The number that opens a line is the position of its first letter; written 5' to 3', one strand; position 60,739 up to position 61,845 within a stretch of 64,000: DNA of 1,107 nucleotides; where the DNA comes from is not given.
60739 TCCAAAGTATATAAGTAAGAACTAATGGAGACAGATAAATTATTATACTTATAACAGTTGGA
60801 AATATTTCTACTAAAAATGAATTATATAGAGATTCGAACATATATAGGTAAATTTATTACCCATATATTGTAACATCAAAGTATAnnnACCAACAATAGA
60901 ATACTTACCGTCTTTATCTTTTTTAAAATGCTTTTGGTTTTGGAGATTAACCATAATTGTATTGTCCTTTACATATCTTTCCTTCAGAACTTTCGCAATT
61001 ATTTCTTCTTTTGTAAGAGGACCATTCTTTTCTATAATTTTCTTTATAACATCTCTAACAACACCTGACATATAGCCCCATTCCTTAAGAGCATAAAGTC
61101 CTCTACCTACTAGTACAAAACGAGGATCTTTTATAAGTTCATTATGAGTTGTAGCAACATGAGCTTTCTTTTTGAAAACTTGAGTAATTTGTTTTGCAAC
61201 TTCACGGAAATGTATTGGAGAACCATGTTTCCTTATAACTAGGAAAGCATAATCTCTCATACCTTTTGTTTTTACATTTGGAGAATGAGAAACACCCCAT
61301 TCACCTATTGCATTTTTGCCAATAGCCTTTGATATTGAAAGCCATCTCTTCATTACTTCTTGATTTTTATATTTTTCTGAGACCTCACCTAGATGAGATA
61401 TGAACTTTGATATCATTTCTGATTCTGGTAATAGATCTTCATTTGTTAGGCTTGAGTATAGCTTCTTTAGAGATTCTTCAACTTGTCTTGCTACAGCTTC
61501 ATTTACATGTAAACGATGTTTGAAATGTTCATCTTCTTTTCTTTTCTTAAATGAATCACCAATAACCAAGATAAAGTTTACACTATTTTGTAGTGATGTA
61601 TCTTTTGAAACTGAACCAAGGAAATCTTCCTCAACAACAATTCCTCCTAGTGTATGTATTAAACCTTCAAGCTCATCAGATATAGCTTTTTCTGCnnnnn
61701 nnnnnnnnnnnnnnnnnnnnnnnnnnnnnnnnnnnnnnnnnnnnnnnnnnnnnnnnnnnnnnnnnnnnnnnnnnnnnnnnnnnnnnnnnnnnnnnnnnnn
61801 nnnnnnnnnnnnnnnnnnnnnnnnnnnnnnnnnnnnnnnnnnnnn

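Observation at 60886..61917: Sigma region-4 HTH fused to a HARE-HTH-like domain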

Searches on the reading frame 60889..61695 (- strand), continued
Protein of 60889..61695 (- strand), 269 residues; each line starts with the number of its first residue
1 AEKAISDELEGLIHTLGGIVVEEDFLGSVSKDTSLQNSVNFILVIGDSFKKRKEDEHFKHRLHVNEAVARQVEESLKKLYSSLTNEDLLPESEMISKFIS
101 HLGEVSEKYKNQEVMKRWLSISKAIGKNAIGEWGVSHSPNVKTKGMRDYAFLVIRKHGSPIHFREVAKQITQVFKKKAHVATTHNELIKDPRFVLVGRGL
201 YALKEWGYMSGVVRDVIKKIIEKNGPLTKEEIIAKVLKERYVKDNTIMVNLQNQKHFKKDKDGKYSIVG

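Call 89: search_protein_families(library=padloc, proteins=[L086:26-1732:+, L086:1733-5092:+, L083:8513-10840:+], max_evalue=0.01)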
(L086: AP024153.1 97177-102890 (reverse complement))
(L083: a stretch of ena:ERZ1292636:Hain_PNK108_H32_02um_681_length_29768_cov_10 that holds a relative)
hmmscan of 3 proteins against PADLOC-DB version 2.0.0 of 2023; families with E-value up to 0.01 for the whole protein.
L086:26-1732:+ (568 aa): 1 family
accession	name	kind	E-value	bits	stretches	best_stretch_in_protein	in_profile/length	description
PDLC02203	MzaA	-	0.00023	17.6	1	229-276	612-658/683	-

L086:1733-5092:+ (1119 aa): 63 families (the best 25 are shown)
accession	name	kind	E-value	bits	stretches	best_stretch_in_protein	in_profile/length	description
PDLC02643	DrmMI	-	6.4e-86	287.3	2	413-783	531-889/1347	DrmMI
PDLC02638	DrmMI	-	1.6e-61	206.6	2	419-781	536-889/935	DrmMI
PDLC03613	REase_MTase_IIG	-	2.6e-47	159.2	3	116-462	145-492/1250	Type IIG restriction enzyme-methyltransferase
PDLC03622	REase_MTase_IIG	-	4.5e-42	141.6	4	554-612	591-649/1524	Type IIG restriction enzyme-methyltransferase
PDLC03620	REase_MTase_IIG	-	3.2e-40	135.7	2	193-525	311-621/1378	Type IIG restriction enzyme-methyltransferase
PDLC02645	DrmMI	-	6.8e-37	125.1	2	501-652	587-729/772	DrmMI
PDLC02644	DrmMI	-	1.4e-35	120.5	1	502-787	104-406/988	DrmMI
PDLC03618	REase_MTase_IIG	-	1e-34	117.1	2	504-777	590-879/1429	Type IIG restriction enzyme-methyltransferase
PDLC02639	DrmMI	-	7.7e-33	111.7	2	503-693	281-471/803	DrmMI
PDLC03609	REase_MTase_IIG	-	1.3e-28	97.3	3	429-608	363-535/1066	Type IIG restriction enzyme-methyltransferase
PDLC03629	REase_MTase_IIG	-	1.6e-25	87.1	2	241-607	193-536/1182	Type IIG restriction enzyme-methyltransferase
PDLC02646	DrmMI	-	1.9e-24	83.8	2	554-607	45-98/792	DrmMI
PDLC03219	MTase_II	-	8.4e-23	78.5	1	764-1036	165-426/504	Type II methyltransferase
PDLC03614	REase_MTase_IIG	-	2.2e-21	73.3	1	233-609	303-683/1584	Type IIG restriction enzyme-methyltransferase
PDLC03612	REase_MTase_IIG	-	5.2e-20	69.2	3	746-846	787-895/1247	Type IIG restriction enzyme-methyltransferase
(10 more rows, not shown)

L083:8513-10840:+ (775 aa): 4 families
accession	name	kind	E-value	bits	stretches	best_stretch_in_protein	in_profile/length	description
PDLC04140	mad8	-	1.2e-11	42.7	1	29-343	26-256/314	mads_8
PDLC04103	HerA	-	1.3e-07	28.4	1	286-348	459-518/579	-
PDLC04105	HerA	-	7.1e-07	26.1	1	31-83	167-220/576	-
PDLC01055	HerA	-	0.00011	19.2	1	27-79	154-208/532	Type III coevolved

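Call 91: find_encoding_contigs(protein=P0130, flank=5000, max_places=1)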
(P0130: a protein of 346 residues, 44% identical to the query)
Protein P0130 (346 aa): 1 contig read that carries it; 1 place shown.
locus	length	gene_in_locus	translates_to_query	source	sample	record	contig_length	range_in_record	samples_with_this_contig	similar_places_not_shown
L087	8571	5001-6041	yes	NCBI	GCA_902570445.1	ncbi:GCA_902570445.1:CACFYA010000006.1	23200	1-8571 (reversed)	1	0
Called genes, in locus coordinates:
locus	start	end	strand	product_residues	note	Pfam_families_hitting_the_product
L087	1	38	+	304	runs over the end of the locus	-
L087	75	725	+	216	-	PF13462:Thioredoxin_4, PF01323:DSBA, PF13743:Thioredoxin_5 (weak)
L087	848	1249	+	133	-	-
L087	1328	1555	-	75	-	-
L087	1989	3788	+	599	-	PF00664:ABC_membrane, PF00005:ABC_tran, PF02463:SMC_N (faint), PF13304:AAA_21 (faint)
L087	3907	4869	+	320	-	PF01699:Na_Ca_ex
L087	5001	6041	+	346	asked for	PF04545:Sigma70_r4, PF05066:HARE-HTH (weak)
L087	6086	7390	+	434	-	PF26449:DUF8128 (weak)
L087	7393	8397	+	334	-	PF02618:YceG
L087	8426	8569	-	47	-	?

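Call 92: find_encoding_contigs(protein=P0135, flank=5000, max_places=1)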
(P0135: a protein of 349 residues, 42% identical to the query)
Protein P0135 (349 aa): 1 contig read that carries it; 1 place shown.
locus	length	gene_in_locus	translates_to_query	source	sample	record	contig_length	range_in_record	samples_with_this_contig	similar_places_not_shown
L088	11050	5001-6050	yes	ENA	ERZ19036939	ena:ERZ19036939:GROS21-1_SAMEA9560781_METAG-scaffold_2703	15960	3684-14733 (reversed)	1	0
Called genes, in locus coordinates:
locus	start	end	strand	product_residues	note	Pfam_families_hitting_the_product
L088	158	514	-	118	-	-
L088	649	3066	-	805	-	PF00270:DEAD, PF04851:ResIII, PF18766:SWI2_SNF2 (weak), PF00271:Helicase_C, PF14882:INT_rpt (faint)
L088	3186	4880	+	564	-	PF04542:Sigma70_r2, PF04545:Sigma70_r4, PF08299:Bac_DnaA_C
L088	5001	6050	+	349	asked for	PF04545:Sigma70_r4, PF05066:HARE-HTH (faint)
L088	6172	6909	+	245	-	PF22935:RM44_endonuclase, PF14622:Ribonucleas_3_3, PF00636:Ribonuclease_3, PF00035:dsrm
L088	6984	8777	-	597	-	PF05970:PIF1, PF13245:AAA_19, PF13604:AAA_30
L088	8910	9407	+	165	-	-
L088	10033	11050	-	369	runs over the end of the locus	PF16289:PIN_12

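Call 93: find_encoding_contigs(protein=P0162, flank=5000, max_places=1)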
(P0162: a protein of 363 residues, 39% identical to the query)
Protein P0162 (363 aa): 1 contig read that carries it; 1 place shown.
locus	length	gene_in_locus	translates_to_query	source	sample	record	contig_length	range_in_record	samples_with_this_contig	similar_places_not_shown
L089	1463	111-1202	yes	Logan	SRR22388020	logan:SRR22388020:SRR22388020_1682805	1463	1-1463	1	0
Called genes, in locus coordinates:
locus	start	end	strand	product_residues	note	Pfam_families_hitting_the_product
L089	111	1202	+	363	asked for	PF04545:Sigma70_r4, PF05066:HARE-HTH (faint)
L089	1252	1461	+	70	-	?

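Call 94: find_encoding_contigs(protein=P0199, flank=5000, max_places=1)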
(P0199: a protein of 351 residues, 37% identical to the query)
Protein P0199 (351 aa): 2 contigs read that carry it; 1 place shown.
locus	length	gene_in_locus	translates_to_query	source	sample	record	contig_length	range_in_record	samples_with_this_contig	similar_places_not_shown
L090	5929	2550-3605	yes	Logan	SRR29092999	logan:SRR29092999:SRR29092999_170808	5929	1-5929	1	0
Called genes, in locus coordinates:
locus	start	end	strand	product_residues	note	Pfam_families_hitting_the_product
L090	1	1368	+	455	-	?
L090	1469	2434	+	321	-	PF07549:Sec_GG (weak), PF02355:SecD_SecF_C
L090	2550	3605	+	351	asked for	PF04545:Sigma70_r4, PF05066:HARE-HTH (faint)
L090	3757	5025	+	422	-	PF26449:DUF8128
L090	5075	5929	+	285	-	?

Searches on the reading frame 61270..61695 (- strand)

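Call 29: search_protein_families(library=pfam, proteins=[window:61270-61695:-], max_evalue=10)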
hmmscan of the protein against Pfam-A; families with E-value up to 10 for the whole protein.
window:61270-61695:- (142 aa): 4 families
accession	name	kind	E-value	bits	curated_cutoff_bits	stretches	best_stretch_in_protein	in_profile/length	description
PF09205.15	DUF1955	-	0.0056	16.9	26.4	1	26-117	57-143/159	Domain of unknown function (DUF1955)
PF10212.14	PPP1R21_helical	-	0.0083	16.4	25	1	56-88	44-76/252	Protein phosphatase 1 regulatory subunit 21, six-helix bundle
PF25661.1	PBCV_P4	-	0.05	13.6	30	1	14-58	78-123/181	Phycodnaviridae minor capsid protein P4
PF12443.13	AKNA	-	0.085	13.9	28.1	1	69-112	18-61/99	AT-hook-containing transcription factor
